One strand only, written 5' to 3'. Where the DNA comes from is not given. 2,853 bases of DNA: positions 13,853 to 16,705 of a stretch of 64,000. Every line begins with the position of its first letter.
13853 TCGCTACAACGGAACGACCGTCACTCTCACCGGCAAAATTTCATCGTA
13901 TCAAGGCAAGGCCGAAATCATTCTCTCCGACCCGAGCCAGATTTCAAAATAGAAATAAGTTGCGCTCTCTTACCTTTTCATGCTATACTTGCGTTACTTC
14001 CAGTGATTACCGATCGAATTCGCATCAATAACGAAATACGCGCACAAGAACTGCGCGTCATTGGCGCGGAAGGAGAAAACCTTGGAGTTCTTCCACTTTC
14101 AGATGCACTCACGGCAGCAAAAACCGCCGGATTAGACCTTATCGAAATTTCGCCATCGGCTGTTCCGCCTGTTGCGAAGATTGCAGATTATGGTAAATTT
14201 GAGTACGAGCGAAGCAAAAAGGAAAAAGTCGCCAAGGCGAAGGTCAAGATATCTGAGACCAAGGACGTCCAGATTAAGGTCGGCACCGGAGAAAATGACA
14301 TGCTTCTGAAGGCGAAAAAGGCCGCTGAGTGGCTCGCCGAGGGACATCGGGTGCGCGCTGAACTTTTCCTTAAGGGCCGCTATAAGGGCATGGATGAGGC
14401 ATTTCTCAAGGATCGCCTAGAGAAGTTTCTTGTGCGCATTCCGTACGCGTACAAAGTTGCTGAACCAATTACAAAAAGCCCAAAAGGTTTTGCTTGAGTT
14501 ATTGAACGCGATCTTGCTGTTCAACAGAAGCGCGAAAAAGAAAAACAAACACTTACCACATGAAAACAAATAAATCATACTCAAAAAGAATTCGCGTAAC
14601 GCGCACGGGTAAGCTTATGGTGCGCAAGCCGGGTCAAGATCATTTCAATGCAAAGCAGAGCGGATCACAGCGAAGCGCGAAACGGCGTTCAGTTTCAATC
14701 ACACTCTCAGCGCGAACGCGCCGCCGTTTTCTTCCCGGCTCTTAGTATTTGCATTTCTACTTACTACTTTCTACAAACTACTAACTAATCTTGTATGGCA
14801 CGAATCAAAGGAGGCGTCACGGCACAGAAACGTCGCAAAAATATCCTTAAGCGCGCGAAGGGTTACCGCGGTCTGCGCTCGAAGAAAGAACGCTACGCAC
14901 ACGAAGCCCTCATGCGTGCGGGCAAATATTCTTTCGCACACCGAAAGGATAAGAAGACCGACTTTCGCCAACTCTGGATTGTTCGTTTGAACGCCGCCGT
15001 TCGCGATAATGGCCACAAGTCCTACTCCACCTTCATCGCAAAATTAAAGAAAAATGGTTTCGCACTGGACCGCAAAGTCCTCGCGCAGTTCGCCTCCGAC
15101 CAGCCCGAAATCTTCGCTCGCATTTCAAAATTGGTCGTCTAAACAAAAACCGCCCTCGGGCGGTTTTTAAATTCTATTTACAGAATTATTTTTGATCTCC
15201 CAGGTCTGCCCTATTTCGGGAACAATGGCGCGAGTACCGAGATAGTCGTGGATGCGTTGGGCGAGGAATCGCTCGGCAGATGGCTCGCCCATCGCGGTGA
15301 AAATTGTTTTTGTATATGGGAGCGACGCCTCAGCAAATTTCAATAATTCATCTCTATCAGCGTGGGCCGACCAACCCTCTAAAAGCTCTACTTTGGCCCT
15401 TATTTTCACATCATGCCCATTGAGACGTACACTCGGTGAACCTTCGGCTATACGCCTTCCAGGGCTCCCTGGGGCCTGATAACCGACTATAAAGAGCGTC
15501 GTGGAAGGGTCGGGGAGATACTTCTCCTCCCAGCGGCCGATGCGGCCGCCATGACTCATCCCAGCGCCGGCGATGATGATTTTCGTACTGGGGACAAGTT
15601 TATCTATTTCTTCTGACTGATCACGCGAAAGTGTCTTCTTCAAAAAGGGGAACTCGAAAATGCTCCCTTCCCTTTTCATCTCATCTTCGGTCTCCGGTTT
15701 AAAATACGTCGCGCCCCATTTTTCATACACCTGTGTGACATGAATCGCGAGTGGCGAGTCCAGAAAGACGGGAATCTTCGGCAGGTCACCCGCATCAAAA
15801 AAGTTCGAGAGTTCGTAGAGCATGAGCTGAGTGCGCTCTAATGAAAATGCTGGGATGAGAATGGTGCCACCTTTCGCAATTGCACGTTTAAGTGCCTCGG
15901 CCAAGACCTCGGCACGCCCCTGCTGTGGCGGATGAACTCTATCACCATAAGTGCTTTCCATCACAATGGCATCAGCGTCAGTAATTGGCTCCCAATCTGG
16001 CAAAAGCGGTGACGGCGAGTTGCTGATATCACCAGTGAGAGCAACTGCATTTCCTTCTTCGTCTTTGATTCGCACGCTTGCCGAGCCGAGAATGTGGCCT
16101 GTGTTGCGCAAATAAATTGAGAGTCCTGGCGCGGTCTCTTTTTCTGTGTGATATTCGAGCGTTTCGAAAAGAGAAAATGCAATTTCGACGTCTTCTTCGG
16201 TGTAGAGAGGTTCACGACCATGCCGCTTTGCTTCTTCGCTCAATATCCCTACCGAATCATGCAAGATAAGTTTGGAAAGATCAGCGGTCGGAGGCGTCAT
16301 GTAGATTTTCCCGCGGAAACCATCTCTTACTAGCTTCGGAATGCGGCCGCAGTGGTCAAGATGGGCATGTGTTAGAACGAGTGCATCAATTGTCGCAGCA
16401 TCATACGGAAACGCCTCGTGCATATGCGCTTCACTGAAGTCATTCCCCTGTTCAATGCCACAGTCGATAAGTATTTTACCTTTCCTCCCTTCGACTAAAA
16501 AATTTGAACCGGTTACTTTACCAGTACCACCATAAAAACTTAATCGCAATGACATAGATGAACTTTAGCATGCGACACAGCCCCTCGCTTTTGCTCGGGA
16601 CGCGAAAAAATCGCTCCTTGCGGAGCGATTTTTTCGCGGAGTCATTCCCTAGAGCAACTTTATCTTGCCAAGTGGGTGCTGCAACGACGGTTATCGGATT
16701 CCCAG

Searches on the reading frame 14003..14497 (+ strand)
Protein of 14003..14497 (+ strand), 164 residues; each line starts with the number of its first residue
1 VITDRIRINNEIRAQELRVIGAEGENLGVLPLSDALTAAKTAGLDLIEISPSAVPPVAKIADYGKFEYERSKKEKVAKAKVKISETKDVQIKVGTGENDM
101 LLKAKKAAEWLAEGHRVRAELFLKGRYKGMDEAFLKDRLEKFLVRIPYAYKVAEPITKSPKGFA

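Call 85: search_protein_families(library=pfam, proteins=[window:14003-14497:+], max_evalue=0.00001)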
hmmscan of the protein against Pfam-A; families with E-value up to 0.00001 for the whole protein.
window:14003-14497:+ (164 aa): 2 families
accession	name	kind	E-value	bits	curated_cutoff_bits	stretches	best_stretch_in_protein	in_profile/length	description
PF05198.21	IF3_N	-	1.7e-28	99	26.9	1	8-76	1-69/70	Translation initiation factor IF-3, N-terminal domain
PF00707.27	IF3_C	-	6.4e-09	36.1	34.8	1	85-132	2-49/86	Translation initiation factor IF-3, C-terminal domain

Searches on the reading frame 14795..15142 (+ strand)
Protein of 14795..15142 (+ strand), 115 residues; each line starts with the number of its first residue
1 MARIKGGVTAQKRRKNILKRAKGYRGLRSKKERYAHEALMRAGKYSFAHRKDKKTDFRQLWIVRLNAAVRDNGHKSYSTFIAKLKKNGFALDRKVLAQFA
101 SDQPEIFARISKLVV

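Call 85: search_protein_families(library=pfam, proteins=[window:14795-15142:+], max_evalue=0.00001)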
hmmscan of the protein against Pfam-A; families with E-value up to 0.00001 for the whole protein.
window:14795-15142:+ (115 aa): 1 family
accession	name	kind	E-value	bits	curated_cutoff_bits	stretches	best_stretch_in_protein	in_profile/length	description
PF00453.23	Ribosomal_L20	-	3.3e-35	120.9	30.8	1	3-109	1-106/107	Ribosomal protein L20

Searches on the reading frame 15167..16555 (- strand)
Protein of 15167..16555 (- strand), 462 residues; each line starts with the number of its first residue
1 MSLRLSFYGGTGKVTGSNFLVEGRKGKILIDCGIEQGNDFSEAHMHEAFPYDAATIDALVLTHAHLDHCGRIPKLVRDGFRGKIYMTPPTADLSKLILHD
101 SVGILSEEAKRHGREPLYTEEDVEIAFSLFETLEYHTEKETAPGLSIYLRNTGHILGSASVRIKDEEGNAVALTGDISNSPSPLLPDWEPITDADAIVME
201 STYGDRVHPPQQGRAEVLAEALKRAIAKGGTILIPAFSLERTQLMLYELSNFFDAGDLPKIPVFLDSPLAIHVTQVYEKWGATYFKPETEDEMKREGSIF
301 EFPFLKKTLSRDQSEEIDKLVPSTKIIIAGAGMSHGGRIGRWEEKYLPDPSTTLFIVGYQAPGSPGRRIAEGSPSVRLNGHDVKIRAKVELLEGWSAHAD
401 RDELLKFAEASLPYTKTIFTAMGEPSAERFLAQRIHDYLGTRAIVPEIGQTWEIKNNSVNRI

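Call 85: search_protein_families(library=pfam, proteins=[window:15167-16555:-], max_evalue=0.00001)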
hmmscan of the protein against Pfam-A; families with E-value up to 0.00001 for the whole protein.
window:15167-16555:- (462 aa): 5 families
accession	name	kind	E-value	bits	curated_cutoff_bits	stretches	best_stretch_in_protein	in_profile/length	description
PF10996.14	Beta-Casp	-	1.2e-24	87.6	27.7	1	242-369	1-120/120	Beta-Casp domain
PF00753.33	Lactamase_B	-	3.7e-13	50.3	22.7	1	15-235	5-194/196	Metallo-beta-lactamase superfamily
PF16661.11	Lactamase_B_6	-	3.4e-12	46.6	27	1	26-169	7-155/193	Metallo-beta-lactamase superfamily domain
PF07521.17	RMMBL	-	1.2e-09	38.5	21.6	1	382-446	1-63/63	Zn-dependent metallo-hydrolase RNA specificity domain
PF12706.13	Lactamase_B_2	-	6.4e-09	36.1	27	1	28-205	3-169/200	Beta-lactamase superfamily domain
